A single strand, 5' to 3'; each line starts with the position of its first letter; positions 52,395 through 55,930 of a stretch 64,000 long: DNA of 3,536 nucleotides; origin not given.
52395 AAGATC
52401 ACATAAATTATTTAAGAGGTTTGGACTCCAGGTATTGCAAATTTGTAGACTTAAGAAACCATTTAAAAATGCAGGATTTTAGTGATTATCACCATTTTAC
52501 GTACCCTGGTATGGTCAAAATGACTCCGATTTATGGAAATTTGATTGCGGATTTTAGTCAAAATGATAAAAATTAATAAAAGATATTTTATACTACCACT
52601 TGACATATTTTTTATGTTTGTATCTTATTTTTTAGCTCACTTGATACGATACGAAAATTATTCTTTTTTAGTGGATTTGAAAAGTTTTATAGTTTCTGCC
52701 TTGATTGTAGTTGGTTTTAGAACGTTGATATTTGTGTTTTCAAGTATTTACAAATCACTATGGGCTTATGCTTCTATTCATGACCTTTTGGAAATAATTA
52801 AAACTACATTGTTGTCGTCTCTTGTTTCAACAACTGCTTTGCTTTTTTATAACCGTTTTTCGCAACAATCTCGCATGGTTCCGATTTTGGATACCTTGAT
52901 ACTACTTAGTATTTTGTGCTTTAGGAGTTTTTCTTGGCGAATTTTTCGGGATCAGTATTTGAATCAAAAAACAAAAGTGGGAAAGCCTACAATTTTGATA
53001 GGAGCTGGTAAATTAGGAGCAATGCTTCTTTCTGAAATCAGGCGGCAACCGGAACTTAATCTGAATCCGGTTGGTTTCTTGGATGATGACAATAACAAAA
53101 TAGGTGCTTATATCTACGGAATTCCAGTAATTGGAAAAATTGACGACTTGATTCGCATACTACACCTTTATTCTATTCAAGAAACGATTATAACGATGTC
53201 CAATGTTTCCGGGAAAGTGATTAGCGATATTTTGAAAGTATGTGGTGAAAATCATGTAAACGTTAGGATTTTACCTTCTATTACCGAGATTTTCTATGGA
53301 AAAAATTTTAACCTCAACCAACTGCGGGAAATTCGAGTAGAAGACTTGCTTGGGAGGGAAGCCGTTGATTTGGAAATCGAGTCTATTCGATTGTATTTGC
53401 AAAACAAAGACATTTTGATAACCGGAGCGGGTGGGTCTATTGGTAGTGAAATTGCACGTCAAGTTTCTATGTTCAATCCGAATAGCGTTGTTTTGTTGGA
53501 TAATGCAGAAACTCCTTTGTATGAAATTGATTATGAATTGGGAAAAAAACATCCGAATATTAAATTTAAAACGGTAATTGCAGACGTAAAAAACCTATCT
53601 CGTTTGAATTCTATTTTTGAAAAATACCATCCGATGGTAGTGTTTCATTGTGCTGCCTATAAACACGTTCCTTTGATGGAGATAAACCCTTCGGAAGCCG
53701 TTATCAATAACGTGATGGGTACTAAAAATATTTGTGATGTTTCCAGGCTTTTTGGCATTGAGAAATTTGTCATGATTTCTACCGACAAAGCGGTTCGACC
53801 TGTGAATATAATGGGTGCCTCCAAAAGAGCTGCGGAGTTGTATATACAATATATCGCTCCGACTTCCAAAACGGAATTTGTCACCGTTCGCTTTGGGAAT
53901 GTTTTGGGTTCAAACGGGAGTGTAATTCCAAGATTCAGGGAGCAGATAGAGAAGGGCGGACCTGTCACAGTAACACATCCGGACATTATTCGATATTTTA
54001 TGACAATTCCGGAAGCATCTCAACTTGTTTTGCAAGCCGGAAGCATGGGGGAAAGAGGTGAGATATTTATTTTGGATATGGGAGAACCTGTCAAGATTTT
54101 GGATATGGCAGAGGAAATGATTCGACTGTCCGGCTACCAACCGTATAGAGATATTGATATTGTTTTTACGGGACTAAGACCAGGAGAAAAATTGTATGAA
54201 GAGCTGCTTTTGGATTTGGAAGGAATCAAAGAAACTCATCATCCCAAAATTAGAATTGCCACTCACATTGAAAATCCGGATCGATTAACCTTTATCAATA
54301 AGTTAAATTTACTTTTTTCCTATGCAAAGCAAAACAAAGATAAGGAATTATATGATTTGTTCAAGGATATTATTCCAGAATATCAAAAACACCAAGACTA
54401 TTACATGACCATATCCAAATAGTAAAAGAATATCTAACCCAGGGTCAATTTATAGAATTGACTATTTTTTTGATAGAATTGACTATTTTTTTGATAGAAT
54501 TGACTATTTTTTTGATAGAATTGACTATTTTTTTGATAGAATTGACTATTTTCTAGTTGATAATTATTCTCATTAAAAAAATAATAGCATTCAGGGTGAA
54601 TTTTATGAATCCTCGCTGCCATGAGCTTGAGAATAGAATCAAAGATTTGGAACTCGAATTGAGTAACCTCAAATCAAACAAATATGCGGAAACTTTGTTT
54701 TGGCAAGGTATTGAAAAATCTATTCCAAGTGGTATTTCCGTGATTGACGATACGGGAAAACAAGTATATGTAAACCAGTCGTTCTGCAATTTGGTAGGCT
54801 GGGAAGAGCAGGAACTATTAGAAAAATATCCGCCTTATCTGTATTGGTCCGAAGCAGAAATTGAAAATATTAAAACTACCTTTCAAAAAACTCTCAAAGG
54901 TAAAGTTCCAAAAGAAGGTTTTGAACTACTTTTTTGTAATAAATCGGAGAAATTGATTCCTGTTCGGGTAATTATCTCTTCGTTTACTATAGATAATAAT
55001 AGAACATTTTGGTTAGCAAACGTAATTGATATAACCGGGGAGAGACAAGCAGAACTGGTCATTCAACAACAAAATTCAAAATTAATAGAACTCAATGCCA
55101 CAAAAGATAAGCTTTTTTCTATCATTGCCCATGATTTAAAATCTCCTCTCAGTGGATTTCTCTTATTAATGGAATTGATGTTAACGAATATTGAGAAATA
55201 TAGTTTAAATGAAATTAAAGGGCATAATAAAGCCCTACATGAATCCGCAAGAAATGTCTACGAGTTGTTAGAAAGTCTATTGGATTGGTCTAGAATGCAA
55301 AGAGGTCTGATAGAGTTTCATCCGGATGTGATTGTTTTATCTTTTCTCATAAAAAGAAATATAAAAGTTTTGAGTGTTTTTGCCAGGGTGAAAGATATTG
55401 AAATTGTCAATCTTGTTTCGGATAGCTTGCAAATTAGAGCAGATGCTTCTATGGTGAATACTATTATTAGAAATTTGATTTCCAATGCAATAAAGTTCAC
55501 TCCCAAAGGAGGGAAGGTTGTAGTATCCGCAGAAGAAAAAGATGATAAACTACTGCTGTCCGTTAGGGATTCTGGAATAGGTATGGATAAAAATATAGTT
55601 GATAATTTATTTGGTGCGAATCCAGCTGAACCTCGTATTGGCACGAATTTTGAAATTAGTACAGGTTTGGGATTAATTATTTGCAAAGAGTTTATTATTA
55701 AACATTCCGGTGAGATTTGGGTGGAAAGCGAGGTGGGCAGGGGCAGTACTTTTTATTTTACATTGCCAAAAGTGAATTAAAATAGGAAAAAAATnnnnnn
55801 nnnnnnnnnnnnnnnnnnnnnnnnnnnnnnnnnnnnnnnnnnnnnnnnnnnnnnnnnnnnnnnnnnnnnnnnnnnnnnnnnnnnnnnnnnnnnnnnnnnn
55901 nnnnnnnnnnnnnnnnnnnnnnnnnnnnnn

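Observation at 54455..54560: Perfect 21-bp tandem repeat (x4.7) in the promoter region of a PAS histidine-kinase gene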

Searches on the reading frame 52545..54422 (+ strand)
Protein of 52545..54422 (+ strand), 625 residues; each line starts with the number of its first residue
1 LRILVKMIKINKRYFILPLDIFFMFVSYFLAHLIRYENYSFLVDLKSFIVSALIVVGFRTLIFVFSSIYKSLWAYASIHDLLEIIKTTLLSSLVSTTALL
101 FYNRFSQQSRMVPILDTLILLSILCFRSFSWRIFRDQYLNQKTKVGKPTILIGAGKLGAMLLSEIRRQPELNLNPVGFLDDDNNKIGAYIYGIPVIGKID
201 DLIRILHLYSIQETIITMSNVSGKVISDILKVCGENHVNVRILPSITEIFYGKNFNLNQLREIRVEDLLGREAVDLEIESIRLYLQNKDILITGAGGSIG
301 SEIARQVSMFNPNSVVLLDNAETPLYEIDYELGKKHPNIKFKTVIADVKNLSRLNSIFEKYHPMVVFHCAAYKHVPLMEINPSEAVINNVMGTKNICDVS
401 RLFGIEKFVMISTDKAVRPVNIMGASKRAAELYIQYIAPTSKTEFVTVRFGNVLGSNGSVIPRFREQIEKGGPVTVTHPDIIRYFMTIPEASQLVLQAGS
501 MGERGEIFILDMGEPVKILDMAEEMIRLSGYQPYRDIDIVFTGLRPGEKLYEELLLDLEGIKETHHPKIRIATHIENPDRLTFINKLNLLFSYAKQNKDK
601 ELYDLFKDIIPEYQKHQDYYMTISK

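Call 5: search_protein_families(library=pfam, proteins=[window:52545-54422:+])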
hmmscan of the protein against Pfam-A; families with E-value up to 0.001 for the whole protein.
window:52545-54422:+ (625 aa): 7 families
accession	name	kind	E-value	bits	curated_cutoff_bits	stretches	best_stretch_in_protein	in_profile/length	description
PF02719.21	Polysacc_synt_2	-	7.2e-120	400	20.2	1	290-572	1-291/293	Polysaccharide biosynthesis protein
PF01370.27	Epimerase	-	9.8e-24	84.5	20.9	1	290-486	1-212/240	NAD dependent epimerase/dehydratase family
PF13727.12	CoA_binding_3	-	2.8e-17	63.7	25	1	73-244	9-175/175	CoA-binding domain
PF04321.23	RmlD_sub_bind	-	2.7e-14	53.4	27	1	289-470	2-169/287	RmlD substrate binding domain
PF16363.11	GDP_Man_Dehyd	-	1.1e-13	51.8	27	1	291-414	1-130/332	GDP-mannose 4,6 dehydratase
PF01073.25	3Beta_HSD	-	1.1e-08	34.9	22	1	291-419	1-122/280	3-beta hydroxysteroid dehydrogenase/isomerase family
PF03435.24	Sacchrp_dh_NADP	-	0.00044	21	25.1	0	290-379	1-86/129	Saccharopine dehydrogenase NADP binding domain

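Call 25: find_encoding_contigs(protein=window:52563-54422:+, flank=1500, max_places=10)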
Protein window:52563-54422:+ (619 aa): 1 contig read that carries it; 1 place shown.
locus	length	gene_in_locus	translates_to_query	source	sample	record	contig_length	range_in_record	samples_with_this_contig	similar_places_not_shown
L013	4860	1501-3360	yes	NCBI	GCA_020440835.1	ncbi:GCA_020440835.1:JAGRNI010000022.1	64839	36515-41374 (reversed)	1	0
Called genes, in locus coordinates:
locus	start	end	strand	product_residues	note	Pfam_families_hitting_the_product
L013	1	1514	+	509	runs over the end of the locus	PF27429:LB_356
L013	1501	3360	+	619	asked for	PF13727:CoA_binding_3, PF01073:3Beta_HSD, PF01370:Epimerase, PF02719:Polysacc_synt_2, PF04321:RmlD_sub_bind, PF16363:GDP_Man_Dehyd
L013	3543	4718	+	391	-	PF00989:PAS, PF13426:PAS_9, PF00512:HisKA (weak), PF02518:HATPase_c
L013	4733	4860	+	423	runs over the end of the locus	PF00989:PAS (weak), PF13426:PAS_9, PF00512:HisKA, PF02518:HATPase_c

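Call 46: list_cluster_members(proteins=[window:52563-54422:+, L006:2-127:+, L002:2-640:+])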
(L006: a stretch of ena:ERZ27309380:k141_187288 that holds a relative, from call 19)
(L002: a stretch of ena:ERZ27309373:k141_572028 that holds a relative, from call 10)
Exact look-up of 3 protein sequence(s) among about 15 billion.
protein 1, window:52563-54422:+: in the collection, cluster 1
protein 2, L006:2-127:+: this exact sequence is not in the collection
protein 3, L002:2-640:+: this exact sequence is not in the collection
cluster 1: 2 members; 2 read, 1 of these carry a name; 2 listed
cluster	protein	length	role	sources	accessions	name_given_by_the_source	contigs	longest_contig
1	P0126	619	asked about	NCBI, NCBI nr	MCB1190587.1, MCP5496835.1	MAG: polysaccharide biosynthesis protein [Leptospiraceae bacterium] | polysaccharide biosynthesis protein [Leptospiraceae bacterium]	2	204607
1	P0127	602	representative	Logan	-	-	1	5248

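Call 47: find_encoding_contigs(protein=P0127, flank=4000)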
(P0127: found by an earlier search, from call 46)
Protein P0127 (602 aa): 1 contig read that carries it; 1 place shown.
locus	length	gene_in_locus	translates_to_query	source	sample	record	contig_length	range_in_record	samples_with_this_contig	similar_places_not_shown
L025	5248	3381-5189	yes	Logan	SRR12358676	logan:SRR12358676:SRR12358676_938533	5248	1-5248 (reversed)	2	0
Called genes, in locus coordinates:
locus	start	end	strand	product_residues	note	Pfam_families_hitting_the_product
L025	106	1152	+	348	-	PF03280:Lipase_chap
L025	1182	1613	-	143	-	PF12773:DZR (weak), PF13240:Zn_Ribbon_1 (weak), PF00498:FHA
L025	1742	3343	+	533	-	PF27429:LB_356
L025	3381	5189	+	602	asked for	PF13727:CoA_binding_3, PF01073:3Beta_HSD, PF01370:Epimerase, PF02719:Polysacc_synt_2, PF04321:RmlD_sub_bind, PF16363:GDP_Man_Dehyd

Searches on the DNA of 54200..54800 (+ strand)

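Call 68: search_rna_families(source=window, start=54200, end=54800, threshold=evalue, max_evalue=1)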
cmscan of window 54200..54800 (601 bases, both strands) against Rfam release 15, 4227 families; matches with E-value up to 1: 0.
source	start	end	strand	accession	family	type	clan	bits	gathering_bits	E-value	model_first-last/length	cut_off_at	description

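Call 69: search_dna_similar(query=window:54423-54604:+, collection=plasmids, mode=distant, max_evalue=0.001, max_rows=10)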
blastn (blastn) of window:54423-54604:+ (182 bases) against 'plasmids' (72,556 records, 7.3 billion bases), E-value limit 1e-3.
No match.

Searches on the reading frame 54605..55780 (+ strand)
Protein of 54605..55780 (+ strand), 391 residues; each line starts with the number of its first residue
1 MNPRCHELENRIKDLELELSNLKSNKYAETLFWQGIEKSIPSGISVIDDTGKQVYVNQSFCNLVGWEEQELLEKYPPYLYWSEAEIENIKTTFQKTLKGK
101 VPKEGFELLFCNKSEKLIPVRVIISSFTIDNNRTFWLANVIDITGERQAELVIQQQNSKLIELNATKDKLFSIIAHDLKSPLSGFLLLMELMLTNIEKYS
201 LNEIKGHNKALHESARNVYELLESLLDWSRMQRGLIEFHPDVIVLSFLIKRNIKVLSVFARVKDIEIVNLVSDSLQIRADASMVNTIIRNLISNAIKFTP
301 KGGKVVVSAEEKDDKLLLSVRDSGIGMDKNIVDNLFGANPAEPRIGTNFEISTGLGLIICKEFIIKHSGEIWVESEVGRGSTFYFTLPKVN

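Call 5: search_protein_families(library=pfam, proteins=[window:54605-55780:+])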
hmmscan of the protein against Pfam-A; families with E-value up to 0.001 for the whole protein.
window:54605-55780:+ (391 aa): 6 families
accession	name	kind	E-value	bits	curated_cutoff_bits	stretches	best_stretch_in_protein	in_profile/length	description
PF02518.31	HATPase_c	-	1.9e-25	89.9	26.4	1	280-389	2-109/111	Histidine kinase-, DNA gyrase B-, and HSP90-like ATPase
PF13426.13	PAS_9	-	3.4e-10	40.6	27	1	41-144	1-102/103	PAS domain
PF00989.32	PAS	-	2.2e-09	37.7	22.6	1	33-142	3-112/113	PAS fold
PF00512.31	HisKA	-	3.6e-06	27.4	26.9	1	167-234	2-66/66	His Kinase A (phospho-acceptor) domain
PF08448.16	PAS_4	-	0.00021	21.9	23.1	1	39-145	3-107/110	PAS fold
PF13188.13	PAS_8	-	0.0009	19.5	21.8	0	39-75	9-47/65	PAS domain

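Call 10: find_encoding_contigs(protein=window:54605-55780:+, flank=3000, max_places=10)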
Protein window:54605-55780:+ (391 aa): 4 contigs read that carry it; 4 places shown.
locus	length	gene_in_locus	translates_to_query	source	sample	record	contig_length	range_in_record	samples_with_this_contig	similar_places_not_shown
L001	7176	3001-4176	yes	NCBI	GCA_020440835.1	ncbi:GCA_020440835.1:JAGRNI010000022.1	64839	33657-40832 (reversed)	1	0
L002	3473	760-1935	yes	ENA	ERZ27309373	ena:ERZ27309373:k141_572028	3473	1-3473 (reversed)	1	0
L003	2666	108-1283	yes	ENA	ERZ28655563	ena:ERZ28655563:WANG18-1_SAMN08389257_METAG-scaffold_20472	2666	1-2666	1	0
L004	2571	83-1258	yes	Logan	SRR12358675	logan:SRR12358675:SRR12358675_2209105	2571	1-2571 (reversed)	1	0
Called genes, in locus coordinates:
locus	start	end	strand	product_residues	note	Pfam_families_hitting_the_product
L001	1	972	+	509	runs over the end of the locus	PF27429:LB_356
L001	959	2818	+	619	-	PF13727:CoA_binding_3, PF01073:3Beta_HSD, PF01370:Epimerase, PF02719:Polysacc_synt_2, PF04321:RmlD_sub_bind, PF16363:GDP_Man_Dehyd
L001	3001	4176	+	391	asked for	PF00989:PAS, PF13426:PAS_9, PF00512:HisKA (weak), PF02518:HATPase_c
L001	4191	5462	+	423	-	PF00989:PAS (weak), PF13426:PAS_9, PF00512:HisKA, PF02518:HATPase_c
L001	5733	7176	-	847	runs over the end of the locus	PF01339:CheB_methylest, PF03705:CheR_N, PF01739:CheR, PF28175:T4SS_LegC2C7 (faint), PF13596:PAS_10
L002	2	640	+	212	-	?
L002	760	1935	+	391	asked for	PF00989:PAS, PF13426:PAS_9, PF00512:HisKA (weak), PF02518:HATPase_c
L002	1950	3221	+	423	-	PF00989:PAS (weak), PF13426:PAS_9, PF00512:HisKA, PF02518:HATPase_c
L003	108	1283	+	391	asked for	PF00989:PAS, PF13426:PAS_9, PF00512:HisKA (weak), PF02518:HATPase_c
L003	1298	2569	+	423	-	PF00989:PAS (weak), PF13426:PAS_9, PF00512:HisKA, PF02518:HATPase_c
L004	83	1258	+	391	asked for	PF00989:PAS, PF13426:PAS_9, PF00512:HisKA (weak), PF02518:HATPase_c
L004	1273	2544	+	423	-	PF00989:PAS (weak), PF13426:PAS_9, PF00512:HisKA, PF02518:HATPase_c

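Call 16: find_homologous_proteins(query=window:54605-55780:+, max_evalue=1e-30)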
Query window:54605-55780:+ (391 aa): 5237 proteins with E <= 1e-30 among 8000 candidates; the best 120 are listed.
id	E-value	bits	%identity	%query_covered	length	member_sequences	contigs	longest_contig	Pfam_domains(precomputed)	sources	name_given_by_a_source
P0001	2.2e-254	861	100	100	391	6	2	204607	PF13426.14,PF02518.32,PF00512.32,PF00989.32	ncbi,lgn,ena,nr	ncbi:MAG: PAS domain-containing sensor histidine kinase [Leptospiraceae bacterium]|nr:PAS domain S-b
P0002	8.1e-120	419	55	52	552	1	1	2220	PF08447.19,PF13426.14,PF13188.14,PF08448.17,PF02518.32,PF00512.32,PF00989.32,PF13589.13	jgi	jgi:PAS domain S-box-containing protein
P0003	3.5e-118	413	42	64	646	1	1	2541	PF08447.19,PF13426.14,PF13188.14,PF08448.17,PF02518.32,PF00512.32,PF00989.32,PF13589.13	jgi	-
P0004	1.4e-117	411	69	38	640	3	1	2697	PF08447.19,PF13426.14,PF13188.14,PF12860.14,PF08448.17,PF02518.32,PF00512.32,PF00989.32,PF13589.13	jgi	-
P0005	2.9e-115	404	65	40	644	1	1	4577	PF08447.19,PF13426.14,PF13188.14,PF12860.14,PF08448.17,PF02518.32,PF00512.32,PF00989.32,PF13589.13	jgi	-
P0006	9.0e-108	379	33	95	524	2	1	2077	PF08447.19,PF13426.14,PF08448.17,PF02518.32,PF00512.32,PF00989.32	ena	-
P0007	7.5e-107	376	61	40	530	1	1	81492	PF08447.19,PF13426.14,PF13188.14,PF12860.14,PF08448.17,PF02518.32,PF00989.32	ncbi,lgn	-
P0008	4.7e-105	370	33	96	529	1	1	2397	PF08447.19,PF13426.14,PF08448.17,PF02518.32,PF00512.32,PF00989.32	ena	-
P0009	1.2e-104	369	34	89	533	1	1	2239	PF08447.19,PF13426.14,PF08448.17,PF02518.32,PF00512.32,PF00989.32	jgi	jgi:PAS domain S-box-containing protein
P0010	5.5e-99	350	46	98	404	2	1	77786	PF13426.14,PF13188.14,PF02518.32,PF00512.32,PF00989.32,PF13589.13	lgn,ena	-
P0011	1.2e-97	346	53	45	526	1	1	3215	PF08447.19,PF13426.14,PF13188.14,PF12860.14,PF08448.17,PF02518.32,PF00989.32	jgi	jgi:PAS domain S-box-containing protein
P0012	1.0e-96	342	54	38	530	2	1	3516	PF08447.19,PF13426.14,PF13188.14,PF12860.14,PF08448.17,PF02518.32,PF00989.32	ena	-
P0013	3.1e-96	341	56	37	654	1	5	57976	PF08447.19,PF13426.14,PF13188.14,PF12860.14,PF08448.17,PF02518.32,PF00989.32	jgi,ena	jgi:PAS domain S-box-containing protein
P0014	1.1e-95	339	56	40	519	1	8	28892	PF08447.19,PF13426.14,PF13188.14,PF12860.14,PF08448.17,PF02518.32,PF00989.32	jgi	jgi:PAS domain S-box-containing protein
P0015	1.1e-94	336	53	38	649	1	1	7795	PF13426.14,PF13188.14,PF12860.14,PF08448.17,PF02518.32,PF00989.32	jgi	jgi:PAS domain S-box-containing protein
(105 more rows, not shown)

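Call 17: list_cluster_members(proteins=[P0001])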
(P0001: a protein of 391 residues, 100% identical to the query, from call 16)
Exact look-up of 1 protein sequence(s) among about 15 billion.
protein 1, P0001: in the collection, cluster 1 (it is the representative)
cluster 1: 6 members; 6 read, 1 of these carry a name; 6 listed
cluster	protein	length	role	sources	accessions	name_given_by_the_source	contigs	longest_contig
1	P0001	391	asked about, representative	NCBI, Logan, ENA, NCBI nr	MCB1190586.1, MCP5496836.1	MAG: PAS domain-containing sensor histidine kinase [Leptospiraceae bacterium] | PAS domain S-box protein [Leptospiraceae bacterium]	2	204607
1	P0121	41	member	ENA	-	-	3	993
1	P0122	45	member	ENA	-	-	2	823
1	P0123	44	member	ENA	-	-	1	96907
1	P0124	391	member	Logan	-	-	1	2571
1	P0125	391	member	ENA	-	-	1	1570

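Call 18: find_encoding_contigs(protein=P0123, flank=3000)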
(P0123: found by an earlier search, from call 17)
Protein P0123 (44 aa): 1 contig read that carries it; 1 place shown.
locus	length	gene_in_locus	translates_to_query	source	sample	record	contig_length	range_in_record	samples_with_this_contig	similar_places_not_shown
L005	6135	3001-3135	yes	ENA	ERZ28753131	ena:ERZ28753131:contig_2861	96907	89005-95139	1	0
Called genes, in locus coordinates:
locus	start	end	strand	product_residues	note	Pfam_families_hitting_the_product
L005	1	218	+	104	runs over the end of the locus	-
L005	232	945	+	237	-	PF01547:SBP_bac_1 (weak), PF12727:PBP_like (weak), PF12849:PBP_like_2, PF13531:SBP_bac_11 (weak)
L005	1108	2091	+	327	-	PF00528:BPD_transp_1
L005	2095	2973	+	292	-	PF00528:BPD_transp_1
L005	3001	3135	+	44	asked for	-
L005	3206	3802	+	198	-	PF00005:ABC_tran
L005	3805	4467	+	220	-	PF01895:PhoU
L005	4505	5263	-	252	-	PF00795:CN_hydrolase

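Call 19: find_encoding_contigs(protein=P0125, flank=3000)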
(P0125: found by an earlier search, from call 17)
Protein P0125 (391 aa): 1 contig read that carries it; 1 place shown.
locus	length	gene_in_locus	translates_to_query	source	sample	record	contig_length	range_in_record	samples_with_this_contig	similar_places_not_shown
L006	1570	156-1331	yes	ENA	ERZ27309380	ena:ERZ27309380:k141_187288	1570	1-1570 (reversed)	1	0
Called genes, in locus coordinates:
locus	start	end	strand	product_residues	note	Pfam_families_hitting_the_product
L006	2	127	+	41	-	?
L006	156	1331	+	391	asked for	PF00989:PAS, PF13426:PAS_9, PF00512:HisKA (weak), PF02518:HATPase_c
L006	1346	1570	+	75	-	?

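Call 20: find_encoding_contigs(protein=P0121, flank=3000)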
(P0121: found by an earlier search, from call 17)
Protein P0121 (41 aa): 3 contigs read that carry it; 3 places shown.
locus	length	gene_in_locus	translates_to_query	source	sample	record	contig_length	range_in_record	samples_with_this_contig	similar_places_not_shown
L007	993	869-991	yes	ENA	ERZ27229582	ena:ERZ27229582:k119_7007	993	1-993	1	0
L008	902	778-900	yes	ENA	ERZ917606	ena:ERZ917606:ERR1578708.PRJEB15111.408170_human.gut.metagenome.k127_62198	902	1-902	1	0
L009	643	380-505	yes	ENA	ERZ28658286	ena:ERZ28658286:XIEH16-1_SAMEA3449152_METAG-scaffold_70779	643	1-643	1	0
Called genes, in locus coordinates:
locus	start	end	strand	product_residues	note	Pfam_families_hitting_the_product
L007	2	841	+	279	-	?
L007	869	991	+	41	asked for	?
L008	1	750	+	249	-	?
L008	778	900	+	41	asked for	?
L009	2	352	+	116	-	?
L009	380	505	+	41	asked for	-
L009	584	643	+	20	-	?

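Call 21: find_encoding_contigs(protein=P0122, flank=3000)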
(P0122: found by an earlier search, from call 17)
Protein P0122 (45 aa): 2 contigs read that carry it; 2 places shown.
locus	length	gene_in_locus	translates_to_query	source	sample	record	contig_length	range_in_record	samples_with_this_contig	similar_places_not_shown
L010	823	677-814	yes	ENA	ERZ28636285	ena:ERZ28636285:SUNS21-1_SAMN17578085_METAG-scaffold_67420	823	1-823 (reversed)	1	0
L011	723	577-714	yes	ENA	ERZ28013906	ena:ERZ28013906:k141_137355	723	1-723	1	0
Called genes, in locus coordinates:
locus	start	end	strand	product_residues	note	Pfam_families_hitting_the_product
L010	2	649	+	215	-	?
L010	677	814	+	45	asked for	-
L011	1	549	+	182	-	?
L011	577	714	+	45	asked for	-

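Call 24: find_encoding_contigs(protein=P0010, flank=4000, max_places=4)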
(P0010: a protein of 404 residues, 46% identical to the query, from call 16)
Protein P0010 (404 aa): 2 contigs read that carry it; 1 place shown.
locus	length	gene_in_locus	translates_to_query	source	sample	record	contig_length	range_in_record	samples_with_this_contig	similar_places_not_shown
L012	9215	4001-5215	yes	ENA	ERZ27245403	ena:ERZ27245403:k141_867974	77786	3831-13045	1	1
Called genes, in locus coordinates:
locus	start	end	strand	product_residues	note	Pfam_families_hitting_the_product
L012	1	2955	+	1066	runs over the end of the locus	PF08450:SGL (faint), PF23748:Beta-prop_LRRK2 (faint), PF07494:Reg_prop (faint), PF07495:Y_Y_Y, PF07730:HisKA_3 (weak), PF02518:HATPase_c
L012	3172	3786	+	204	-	PF00072:Response_reg, PF00196:GerE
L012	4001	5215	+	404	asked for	PF00989:PAS, PF13188:PAS_8 (faint), PF13426:PAS_9, PF00512:HisKA, PF02518:HATPase_c, PF13589:HATPase_c_3 (weak)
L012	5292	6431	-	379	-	PF13439:Glyco_transf_4, PF00534:Glycos_transf_1, PF13692:Glyco_trans_1_4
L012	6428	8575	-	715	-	PF03176:MMPL (faint)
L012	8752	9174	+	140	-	-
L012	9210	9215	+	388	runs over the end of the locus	PF13676:TIR_2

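Call 48: find_encoding_contigs(protein=P0124, flank=3000)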
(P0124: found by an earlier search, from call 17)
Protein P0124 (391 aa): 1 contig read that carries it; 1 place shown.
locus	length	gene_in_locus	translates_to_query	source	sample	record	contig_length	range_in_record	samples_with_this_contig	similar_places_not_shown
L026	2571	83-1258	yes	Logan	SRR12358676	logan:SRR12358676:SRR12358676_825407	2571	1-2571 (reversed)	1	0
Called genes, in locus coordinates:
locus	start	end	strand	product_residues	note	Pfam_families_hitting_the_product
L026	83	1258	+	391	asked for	PF00989:PAS, PF13426:PAS_9, PF00512:HisKA (weak), PF02518:HATPase_c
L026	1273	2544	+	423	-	PF00989:PAS (weak), PF13426:PAS_9, PF00512:HisKA, PF02518:HATPase_c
